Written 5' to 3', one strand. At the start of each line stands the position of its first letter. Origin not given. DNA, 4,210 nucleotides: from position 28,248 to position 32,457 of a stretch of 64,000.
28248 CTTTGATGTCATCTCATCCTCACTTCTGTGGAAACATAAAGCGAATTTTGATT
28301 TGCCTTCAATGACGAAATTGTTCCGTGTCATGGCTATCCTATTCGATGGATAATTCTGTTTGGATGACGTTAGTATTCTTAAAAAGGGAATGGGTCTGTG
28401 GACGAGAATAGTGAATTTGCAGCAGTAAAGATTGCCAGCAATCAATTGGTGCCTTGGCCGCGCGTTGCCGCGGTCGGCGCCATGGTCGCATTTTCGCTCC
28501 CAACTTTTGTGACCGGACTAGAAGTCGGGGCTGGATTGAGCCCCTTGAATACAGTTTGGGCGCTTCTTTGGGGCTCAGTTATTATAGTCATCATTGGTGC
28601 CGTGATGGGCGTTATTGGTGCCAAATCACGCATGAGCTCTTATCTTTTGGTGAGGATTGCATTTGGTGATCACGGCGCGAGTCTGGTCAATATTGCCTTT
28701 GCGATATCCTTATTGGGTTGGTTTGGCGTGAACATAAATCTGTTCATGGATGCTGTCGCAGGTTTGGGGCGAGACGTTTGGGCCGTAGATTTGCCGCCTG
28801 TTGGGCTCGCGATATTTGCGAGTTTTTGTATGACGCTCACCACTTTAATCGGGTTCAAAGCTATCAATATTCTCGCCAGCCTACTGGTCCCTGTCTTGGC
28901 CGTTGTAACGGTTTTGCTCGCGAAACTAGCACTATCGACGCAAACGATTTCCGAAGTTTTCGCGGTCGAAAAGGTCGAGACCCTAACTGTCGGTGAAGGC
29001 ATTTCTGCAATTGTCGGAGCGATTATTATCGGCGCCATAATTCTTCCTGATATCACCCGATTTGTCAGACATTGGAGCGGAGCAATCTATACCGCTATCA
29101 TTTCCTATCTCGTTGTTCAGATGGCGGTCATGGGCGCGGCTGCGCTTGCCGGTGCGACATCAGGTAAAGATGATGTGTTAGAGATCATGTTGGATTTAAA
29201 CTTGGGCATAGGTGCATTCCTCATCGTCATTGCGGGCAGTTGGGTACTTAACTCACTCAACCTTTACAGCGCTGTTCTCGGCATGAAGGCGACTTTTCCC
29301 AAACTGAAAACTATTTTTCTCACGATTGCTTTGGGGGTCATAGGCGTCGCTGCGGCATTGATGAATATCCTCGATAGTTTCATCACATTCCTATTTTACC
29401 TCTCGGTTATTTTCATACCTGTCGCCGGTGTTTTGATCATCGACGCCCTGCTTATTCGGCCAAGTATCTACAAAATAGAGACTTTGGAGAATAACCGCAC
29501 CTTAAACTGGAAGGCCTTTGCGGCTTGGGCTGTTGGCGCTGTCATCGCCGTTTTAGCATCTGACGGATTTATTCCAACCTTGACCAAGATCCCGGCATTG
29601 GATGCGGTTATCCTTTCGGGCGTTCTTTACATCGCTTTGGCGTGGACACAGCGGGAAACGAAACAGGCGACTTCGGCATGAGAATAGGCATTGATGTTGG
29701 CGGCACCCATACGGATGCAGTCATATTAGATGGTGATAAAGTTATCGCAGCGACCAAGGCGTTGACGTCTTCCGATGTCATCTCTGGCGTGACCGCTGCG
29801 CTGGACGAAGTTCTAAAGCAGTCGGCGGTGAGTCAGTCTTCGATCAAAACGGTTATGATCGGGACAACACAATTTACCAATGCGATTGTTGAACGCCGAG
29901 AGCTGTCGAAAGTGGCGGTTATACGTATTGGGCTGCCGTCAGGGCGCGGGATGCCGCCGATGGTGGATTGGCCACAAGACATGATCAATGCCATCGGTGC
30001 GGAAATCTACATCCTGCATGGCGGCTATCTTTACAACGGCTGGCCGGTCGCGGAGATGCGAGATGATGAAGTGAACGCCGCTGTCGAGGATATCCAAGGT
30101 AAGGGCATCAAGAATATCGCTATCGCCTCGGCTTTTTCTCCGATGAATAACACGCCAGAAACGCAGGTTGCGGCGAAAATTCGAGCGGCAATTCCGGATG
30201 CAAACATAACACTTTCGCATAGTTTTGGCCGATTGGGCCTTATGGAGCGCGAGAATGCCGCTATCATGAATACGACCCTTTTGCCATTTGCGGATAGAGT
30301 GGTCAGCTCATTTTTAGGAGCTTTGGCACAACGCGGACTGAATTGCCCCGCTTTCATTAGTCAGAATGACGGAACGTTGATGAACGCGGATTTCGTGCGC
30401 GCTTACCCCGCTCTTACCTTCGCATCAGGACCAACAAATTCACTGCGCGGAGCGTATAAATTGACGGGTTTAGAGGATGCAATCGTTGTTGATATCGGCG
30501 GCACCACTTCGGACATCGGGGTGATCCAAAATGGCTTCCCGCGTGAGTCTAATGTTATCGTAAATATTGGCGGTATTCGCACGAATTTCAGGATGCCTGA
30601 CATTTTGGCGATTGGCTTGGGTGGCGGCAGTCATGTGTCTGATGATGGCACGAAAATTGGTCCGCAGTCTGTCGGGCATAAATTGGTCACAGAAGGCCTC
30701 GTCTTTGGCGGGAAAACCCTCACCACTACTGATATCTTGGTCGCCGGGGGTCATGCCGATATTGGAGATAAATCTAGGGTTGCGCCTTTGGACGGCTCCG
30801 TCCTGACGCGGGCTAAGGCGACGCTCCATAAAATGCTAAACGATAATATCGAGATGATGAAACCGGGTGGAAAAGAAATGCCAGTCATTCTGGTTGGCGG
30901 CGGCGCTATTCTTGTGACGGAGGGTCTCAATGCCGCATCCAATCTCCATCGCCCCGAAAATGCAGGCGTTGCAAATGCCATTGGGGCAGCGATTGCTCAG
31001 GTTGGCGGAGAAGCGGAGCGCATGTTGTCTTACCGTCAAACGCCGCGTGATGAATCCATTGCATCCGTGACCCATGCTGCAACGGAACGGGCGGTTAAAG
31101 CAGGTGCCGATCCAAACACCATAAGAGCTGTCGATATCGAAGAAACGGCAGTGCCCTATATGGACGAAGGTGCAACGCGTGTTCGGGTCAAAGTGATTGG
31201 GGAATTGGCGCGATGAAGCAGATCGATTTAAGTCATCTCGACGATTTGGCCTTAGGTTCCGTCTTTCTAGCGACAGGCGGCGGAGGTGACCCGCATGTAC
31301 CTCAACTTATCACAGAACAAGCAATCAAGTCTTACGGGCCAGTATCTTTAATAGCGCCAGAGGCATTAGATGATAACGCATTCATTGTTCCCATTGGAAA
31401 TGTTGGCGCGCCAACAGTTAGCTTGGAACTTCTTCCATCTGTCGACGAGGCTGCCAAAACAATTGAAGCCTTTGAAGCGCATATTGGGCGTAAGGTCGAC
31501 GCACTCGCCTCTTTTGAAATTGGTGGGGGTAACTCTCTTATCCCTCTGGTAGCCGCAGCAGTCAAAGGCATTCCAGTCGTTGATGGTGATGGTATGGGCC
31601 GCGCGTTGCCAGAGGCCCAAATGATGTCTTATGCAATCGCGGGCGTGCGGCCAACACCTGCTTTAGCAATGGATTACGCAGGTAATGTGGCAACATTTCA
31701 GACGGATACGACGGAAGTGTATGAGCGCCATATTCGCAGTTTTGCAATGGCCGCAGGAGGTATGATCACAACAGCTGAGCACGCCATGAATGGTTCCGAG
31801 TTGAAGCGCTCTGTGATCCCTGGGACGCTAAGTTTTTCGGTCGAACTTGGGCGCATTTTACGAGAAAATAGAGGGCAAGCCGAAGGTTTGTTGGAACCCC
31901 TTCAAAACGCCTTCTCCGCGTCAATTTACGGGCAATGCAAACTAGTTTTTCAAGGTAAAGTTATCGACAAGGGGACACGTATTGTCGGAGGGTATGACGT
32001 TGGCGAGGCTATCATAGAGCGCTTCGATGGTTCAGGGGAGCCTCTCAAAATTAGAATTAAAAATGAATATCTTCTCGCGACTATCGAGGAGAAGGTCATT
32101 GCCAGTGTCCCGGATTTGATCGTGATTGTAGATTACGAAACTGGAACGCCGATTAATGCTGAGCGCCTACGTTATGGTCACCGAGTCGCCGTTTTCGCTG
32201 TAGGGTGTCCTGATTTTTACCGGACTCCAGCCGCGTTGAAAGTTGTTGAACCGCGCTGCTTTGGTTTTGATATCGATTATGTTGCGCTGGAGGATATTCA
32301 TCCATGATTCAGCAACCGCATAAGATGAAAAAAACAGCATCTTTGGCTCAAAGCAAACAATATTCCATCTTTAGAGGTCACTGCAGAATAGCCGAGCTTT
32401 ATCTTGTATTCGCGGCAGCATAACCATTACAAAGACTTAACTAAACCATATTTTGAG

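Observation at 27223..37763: Decayed tRNA-Leu-anchored island with an integrase relic and an att-like direct repeat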

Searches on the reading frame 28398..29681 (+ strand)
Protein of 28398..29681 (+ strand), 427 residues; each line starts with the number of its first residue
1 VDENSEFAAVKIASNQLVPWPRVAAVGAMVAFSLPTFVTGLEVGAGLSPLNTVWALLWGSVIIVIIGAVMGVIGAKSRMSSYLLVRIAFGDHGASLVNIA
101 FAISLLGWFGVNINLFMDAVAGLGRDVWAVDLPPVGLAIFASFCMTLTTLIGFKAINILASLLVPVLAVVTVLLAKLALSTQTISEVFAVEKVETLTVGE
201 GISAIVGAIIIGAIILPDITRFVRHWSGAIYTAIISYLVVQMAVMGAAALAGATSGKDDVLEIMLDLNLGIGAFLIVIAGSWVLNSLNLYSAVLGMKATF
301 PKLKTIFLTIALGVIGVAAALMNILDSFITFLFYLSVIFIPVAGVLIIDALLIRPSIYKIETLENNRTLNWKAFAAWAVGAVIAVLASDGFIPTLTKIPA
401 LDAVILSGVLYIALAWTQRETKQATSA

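Call 6: search_protein_families(library=pfam, proteins=[window:28398-29681:+])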
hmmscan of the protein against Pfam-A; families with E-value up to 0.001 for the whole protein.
window:28398-29681:+ (427 aa): 1 family
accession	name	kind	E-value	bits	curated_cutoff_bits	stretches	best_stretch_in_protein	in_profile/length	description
PF02133.21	Transp_cyt_pur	-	7.1e-22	78.2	23.5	1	32-389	23-418/440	Permease for cytosine/purines, uracil, thiamine, allantoin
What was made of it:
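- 28398..29681 (+): NCS1-type permease (cytosine/purine/hydantoin family). Pfam Transp_cyt_pur (call 6).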

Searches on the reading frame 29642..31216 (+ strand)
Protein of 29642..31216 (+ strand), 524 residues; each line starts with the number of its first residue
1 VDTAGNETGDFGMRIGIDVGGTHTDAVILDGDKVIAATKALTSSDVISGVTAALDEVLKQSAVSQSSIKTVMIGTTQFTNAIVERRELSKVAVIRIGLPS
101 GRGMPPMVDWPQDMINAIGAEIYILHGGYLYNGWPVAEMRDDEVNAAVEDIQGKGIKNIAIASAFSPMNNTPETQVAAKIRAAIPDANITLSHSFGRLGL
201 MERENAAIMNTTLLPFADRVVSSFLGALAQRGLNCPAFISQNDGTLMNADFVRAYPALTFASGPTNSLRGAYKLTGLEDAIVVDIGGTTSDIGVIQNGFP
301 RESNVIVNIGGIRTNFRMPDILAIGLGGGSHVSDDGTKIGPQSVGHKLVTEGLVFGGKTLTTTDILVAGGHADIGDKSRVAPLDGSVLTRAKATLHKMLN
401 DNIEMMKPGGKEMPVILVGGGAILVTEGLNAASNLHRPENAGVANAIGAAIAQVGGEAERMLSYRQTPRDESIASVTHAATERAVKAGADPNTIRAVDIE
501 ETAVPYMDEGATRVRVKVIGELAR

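Call 6: search_protein_families(library=pfam, proteins=[window:29642-31216:+])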
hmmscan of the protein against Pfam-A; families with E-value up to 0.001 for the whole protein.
window:29642-31216:+ (524 aa): 5 families
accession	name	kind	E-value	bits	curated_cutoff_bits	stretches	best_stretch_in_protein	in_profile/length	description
PF05378.19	Hydant_A_N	-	1.4e-37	129.5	25.2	1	14-182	1-174/176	Hydantoinase/oxoprolinase N-terminal region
PF01968.24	Hydantoinase_A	-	3.9e-26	92.4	22.9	1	203-370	1-173/291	Hydantoinase/oxoprolinase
PF01869.26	BcrAD_BadFG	-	9.1e-07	29.1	31.5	1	15-86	1-80/271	BadF/BadG/BcrA/BcrD ATPase family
PF13941.12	MutL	-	8.6e-06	25.2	27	0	274-308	240-274/450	MutL protein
PF21523.3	ParM_N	-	0.00026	21.5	27.4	0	275-300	2-27/159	Plasmid segregation protein ParM, C-terminal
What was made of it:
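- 29642..31216 (+): Hydantoinase/oxoprolinase A-like protein. Pfam Hydant_A_N and Hydantoinase_A (call 6).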

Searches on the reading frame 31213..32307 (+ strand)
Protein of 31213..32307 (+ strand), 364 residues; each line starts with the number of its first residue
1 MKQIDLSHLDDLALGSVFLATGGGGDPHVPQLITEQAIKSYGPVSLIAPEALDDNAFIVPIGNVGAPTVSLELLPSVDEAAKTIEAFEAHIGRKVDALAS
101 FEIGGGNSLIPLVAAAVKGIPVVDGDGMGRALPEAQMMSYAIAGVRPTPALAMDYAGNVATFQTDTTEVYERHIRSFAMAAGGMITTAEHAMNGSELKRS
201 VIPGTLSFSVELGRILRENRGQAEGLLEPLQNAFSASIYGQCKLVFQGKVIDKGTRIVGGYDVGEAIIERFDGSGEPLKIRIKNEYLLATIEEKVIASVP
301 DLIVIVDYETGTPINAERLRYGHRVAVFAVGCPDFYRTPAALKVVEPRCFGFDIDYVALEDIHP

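Call 6: search_protein_families(library=pfam, proteins=[window:31213-32307:+])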
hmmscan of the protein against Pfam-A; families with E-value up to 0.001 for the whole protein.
window:31213-32307:+ (364 aa): 2 families
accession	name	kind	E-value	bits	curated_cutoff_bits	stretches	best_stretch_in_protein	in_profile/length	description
PF20906.3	S-Me-THD_C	-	1.9e-55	187.6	27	1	168-358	4-189/190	S-Me-THD-like, C-terminal domain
PF06032.18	S-Me-THD_N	-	1.2e-49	168.8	27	1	8-163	2-157/158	S-Me-THD-like, N-terminal domain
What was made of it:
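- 31213..32307 (+): S-Me-THD-like (DUF917) protein. Pfam S-Me-THD_N and S-Me-THD_C (call 6).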
